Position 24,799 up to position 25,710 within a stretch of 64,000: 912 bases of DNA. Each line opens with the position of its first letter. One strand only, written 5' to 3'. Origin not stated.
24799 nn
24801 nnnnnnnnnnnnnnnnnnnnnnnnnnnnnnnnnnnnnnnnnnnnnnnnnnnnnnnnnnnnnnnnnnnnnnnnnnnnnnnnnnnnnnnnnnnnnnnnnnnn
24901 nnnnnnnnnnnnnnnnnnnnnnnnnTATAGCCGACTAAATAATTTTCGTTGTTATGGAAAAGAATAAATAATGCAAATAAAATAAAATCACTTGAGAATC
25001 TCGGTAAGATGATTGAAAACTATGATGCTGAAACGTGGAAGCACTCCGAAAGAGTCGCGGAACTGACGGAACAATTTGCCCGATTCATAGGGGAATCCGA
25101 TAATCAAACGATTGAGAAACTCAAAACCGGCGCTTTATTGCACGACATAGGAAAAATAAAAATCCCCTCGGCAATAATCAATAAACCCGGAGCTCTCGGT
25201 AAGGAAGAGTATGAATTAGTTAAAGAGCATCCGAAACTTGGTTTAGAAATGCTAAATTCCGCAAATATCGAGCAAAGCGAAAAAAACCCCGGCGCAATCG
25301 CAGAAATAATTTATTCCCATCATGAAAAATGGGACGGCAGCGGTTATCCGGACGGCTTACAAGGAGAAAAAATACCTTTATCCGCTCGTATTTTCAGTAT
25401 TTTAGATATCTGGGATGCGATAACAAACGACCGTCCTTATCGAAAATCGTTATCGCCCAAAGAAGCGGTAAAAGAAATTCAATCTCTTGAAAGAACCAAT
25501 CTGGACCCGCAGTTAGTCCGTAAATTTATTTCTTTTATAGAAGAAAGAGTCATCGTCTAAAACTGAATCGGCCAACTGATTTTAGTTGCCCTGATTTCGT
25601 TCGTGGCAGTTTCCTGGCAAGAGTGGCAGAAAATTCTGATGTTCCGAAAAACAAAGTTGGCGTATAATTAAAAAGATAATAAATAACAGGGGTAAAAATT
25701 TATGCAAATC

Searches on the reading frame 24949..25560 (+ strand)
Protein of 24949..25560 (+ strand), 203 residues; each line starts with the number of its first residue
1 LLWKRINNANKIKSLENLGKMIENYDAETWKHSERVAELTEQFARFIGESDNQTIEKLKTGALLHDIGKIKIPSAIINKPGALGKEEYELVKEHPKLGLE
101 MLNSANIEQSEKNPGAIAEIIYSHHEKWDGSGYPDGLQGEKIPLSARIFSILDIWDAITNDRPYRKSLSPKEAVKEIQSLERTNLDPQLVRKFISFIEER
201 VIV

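Call 71: search_protein_families(library=pfam, proteins=[window:24949-25560:+], max_evalue=0.001)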
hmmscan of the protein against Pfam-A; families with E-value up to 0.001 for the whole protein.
window:24949-25560:+ (203 aa): 3 families
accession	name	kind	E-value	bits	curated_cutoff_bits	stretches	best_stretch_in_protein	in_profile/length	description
PF13487.12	HD_5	-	2e-39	135.5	27.2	1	20-189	5-170/170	HD domain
PF01966.28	HD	-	1e-21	77.8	22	1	30-157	2-115/116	HD domain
PF08668.18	HDOD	-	2.7e-05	24.2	22.9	1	28-85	94-148/196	HDOD domain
